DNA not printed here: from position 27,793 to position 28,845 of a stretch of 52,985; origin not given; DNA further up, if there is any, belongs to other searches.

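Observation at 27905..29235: Candidate undescribed two-gene module: unknown 251-aa protein translationally coupled to a PIN-like nuclease, with a perfect palindromic operator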

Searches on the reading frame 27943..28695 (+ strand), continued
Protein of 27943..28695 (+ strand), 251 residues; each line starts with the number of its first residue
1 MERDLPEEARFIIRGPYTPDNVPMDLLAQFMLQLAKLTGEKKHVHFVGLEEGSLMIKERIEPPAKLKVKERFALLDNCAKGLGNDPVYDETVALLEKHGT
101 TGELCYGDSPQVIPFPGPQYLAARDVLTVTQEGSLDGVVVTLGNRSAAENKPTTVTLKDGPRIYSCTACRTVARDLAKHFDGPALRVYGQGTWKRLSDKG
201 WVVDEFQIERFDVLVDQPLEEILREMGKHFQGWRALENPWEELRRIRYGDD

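Call 41: fold_search(model_id=the predicted structure, library=pdb)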
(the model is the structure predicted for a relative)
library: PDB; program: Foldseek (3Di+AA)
matches with E <= 10: 1381; with E <= 0.001: 4
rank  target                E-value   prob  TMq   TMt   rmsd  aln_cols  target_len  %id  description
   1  7uy7_B                1.5e-04  1.00  0.24  0.21   8.4       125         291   16  Tetrahymena CST with Polymerase alpha-Primase (released 2022-07-13)
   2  7uy5_J                5.6e-04  1.00  0.25  0.42   7.9       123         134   14  Tetrahymena telomerase with CST (released 2022-07-13)
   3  4joi_B                7.3e-04  1.00  0.21  0.34  10.0       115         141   16  Crystal structure of the human telomeric Stn1-Ten1 complex (released 2013-05-29)
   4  8sok_B                9.2e-04  1.00  0.20  0.15  10.8       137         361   14  Cryo-EM structure of human CST bound to POT1(ESDL)/TPP1 in the presence of telomeric ssDNA (released 2023-06-07)
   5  6w6w_C                1.1e-03  1.00  0.19  0.16   9.8       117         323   17  Cryo-EM structure of CST bound to telomeric single-stranded DNA (released 2020-06-03)
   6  1ue6_B                1.2e-03  1.00  0.23  0.46   6.8        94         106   20  Crystal structure of the single-stranded dna-binding protein from mycobacterium tuberculosis (released 2004-02-10)
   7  8txr_B                1.6e-03  1.00  0.20  0.17   9.9       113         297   17  E. coli ExoVII(H238A) (released 2024-01-31)
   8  8txr_C                1.7e-03  1.00  0.25  0.15   6.4        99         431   15  E. coli ExoVII(H238A) (released 2024-01-31)
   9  1ue6_D                1.7e-03  1.00  0.23  0.48   7.2        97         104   18  Crystal structure of the single-stranded dna-binding protein from mycobacterium tuberculosis (released 2004-02-10)
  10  1x3f_A                2.0e-03  1.00  0.24  0.49   6.7       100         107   19  Crystal structure of the single-stranded DNA-binding protein from Mycobacterium SMEGMATIS (released 2005-08-15)
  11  8txr_A                2.1e-03  1.00  0.22  0.14   8.2       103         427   14  E. coli ExoVII(H238A) (released 2024-01-31)
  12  8aaj_B                2.2e-03  1.00  0.25  0.32   9.3       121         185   15  Crystal structure of the Pyrococcus abyssi RPA (apo form) (released 2023-05-03)
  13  7f6w                  2.8e-03  1.00  0.22  0.12  10.8       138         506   14  Crystal structure of Saccharomyces cerevisiae lysyl-tRNA Synthetase (released 2022-02-16)
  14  9dpl_A                2.8e-03  0.99  0.23  0.12  21.1       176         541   14  Human LysRS bound to cellular modified tRNA-Lys3 and AIMP2 (released 2025-03-12)
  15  4joi_A                3.3e-03  1.00  0.22  0.35   9.4       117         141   16  Crystal structure of the human telomeric Stn1-Ten1 complex (released 2013-05-29)
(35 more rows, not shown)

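Call 68: find_encoding_contigs(protein=P0001, flank=1000, max_places=2)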
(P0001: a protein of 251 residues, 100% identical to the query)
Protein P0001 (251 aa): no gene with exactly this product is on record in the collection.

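Call 74: find_encoding_contigs(protein=P0073, flank=5000, max_places=2)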
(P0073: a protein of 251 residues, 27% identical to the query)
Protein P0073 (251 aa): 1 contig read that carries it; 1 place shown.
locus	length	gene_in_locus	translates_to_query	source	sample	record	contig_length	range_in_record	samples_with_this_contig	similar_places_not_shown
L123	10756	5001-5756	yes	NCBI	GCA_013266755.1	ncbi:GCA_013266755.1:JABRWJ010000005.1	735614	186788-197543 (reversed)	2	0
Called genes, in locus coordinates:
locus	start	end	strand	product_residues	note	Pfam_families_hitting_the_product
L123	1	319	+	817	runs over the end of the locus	PF01588:tRNA_bind, PF03483:B3_4, PF03484:B5, PF17759:tRNA_synthFbeta, PF03147:FDX-ACB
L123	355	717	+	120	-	PF00216:Bac_DNA_binding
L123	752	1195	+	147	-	PF13411:MerR_1, PF00376:MerR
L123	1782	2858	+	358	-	-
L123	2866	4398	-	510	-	PF07693:KAP_NTPase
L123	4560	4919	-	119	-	-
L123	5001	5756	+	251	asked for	-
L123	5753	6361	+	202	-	PF01850:PIN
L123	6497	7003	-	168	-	-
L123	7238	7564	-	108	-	-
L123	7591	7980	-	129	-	-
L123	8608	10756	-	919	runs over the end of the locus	PF08706:D5_N (weak), PF19263:DUF5906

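Call 75: find_encoding_contigs(protein=P0066, flank=5000, max_places=4)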
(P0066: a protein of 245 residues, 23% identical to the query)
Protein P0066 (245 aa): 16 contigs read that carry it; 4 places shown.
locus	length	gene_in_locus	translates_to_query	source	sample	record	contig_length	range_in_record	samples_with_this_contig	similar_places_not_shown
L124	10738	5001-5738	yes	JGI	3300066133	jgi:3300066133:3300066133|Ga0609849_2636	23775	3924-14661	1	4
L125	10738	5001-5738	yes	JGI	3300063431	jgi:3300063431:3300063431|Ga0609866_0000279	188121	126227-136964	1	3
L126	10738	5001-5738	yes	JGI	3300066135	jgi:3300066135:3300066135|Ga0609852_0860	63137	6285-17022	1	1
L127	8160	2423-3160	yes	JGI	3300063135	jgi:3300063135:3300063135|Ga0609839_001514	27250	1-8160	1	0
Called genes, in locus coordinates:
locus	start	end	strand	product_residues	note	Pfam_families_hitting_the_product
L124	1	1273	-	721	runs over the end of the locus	PF13588:HSDR_N_2 (weak), PF02384:N6_Mtase (weak)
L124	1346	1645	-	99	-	-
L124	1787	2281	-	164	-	PF04471:Mrr_cat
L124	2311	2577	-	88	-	-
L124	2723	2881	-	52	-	-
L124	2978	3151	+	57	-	-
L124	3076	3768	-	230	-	-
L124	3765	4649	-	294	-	PF02481:DNA_processg_A, PF18306:LDcluster4 (faint)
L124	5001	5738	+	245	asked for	-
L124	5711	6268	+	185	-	-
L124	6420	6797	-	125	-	PF13643:DUF4145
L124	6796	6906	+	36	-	-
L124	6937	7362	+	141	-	-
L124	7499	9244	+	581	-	-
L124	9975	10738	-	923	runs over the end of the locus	PF20464:MmeI_N, PF20465:MmeI_hel, PF20473:MmeI_Mtase, PF20466:MmeI_TRD, PF20467:MmeI_C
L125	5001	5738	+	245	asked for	-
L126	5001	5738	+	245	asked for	-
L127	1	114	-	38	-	?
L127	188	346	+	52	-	-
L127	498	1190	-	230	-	-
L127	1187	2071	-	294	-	PF02481:DNA_processg_A, PF18306:LDcluster4 (faint)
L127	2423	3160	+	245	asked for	-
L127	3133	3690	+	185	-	-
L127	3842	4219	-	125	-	PF13643:DUF4145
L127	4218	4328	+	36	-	-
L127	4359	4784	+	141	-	-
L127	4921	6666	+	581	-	-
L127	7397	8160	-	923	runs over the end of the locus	PF20464:MmeI_N, PF20465:MmeI_hel, PF20473:MmeI_Mtase, PF20466:MmeI_TRD, PF20467:MmeI_C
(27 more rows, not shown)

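Call 76: find_encoding_contigs(protein=P0015, flank=5000, max_places=2)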
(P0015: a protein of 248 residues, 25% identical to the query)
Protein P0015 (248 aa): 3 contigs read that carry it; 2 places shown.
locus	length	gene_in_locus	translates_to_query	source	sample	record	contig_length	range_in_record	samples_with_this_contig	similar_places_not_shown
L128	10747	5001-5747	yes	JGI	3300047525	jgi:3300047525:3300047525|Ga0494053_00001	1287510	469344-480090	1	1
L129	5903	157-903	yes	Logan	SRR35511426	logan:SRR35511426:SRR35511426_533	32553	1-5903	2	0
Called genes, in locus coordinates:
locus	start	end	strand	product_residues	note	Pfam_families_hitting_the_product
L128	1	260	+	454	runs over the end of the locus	PF00817:IMS, PF21999:IMS_HHH_1 (faint), PF11799:IMS_C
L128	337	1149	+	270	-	PF02811:PHP (weak)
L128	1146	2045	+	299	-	PF00892:EamA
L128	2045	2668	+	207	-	PF01300:Sua5_yciO_yrdC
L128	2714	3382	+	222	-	PF02163:Peptidase_M50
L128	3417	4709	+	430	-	PF00579:tRNA-synt_1b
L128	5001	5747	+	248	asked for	-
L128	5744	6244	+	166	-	-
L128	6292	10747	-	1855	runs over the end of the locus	PF18834:LPD22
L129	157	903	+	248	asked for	-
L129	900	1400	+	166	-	-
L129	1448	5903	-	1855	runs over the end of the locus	PF18834:LPD22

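Call 81: fold_search(model_id=the predicted structure, library=viral)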
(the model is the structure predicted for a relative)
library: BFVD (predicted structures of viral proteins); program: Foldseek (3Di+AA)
matches with E <= 10: 961; with E <= 0.001: 5
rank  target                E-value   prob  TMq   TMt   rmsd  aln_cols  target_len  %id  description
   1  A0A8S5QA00            1.0e-08  1.00  0.32  0.24  13.4       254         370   10  DUF6575 domain-containing protein [Siphoviridae sp. ctoic9]
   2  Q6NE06                7.6e-07  1.00  0.34  0.24  15.9       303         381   10  Uncharacterized protein [Leptospira phage LE1]
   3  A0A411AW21            3.3e-04  1.00  0.24  0.24  12.8       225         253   12  Uncharacterized protein [Pantoea phage vB_PagM_LIET2]
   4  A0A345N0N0            4.1e-04  1.00  0.28  0.70   5.2        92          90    6  (no name in the UniProt tables at hand)
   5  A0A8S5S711            9.5e-04  0.97  0.25  0.28  19.0       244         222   11  Single strand binding protein [Siphoviridae sp. ctVDy27]
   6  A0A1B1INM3            1.1e-03  1.00  0.24  0.24   6.5       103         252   17  (no name in the UniProt tables at hand)
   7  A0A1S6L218            1.1e-03  0.75  0.21  0.21  16.8       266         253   12  (no name in the UniProt tables at hand)
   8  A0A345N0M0            1.3e-03  1.00  0.21  0.29   8.4       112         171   12  (no name in the UniProt tables at hand)
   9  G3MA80                1.5e-03  0.99  0.26  0.12  20.2       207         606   14  Gp339 [Bacillus phage G]
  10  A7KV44                3.1e-03  1.00  0.27  0.06   6.2       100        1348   12  (no name in the UniProt tables at hand)
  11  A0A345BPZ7            3.2e-03  0.93  0.23  0.27  16.7       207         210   11  (no name in the UniProt tables at hand)
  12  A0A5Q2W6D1            3.4e-03  1.00  0.24  0.06   7.9       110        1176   14  (no name in the UniProt tables at hand)
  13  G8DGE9                3.8e-03  0.91  0.24  0.27  18.2       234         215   17  (no name in the UniProt tables at hand)
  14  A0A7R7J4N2            4.0e-03  1.00  0.27  0.44  11.2       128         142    8  (no name in the UniProt tables at hand)
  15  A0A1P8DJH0            4.0e-03  1.00  0.26  0.39   6.9       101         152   10  (no name in the UniProt tables at hand)
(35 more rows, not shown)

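Call 85: search_protein_families(library=pfam, alignment_id=A3, max_evalue=0.1)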
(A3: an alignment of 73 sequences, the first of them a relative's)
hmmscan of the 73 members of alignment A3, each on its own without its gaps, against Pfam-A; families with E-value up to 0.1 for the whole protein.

A. member 1, P0001 (251 aa): 0 families

B. families by the number of members that match (of 73 scanned): 24 families
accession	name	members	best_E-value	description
PF07865.16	DUF1652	3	0.012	Protein of unknown function (DUF1652)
PF03129.25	HGTP_anticodon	2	0.0021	Anticodon binding domain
PF01939.22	NucS_C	2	0.012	Endonuclease NucS C-terminal domain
PF12046.13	CCB1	2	0.026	Cofactor assembly of complex C subunit B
PF04210.18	MtrG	2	0.048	Tetrahydromethanopterin S-methyltransferase, subunit G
PF10648.15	Gmad2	1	0.0058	Immunoglobulin-like domain of bacterial spore germination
PF03417.21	AAT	1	0.013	Acyl-coenzyme A:6-aminopenicillanic acid acyl-transferase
PF12625.12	Arabinose_bd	1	0.013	Arabinose-binding domain of AraC transcription regulator, N-term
PF20401.3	Rhomboid_2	1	0.021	Rhomboid-like protein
PF19925.4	DUF6388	1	0.029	Family of unknown function (DUF6388)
PF12037.13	ATAD3_N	1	0.04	ATPase family AAA domain-containing protein 3, N-terminal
PF03168.19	LEA_2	1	0.042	Late embryogenesis abundant protein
PF19711.4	DUF6207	1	0.05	Family of unknown function (DUF6207)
PF01336.31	tRNA_anti-codon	1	0.058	OB-fold nucleic acid binding domain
PF00720.22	SSI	1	0.063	Subtilisin inhibitor-like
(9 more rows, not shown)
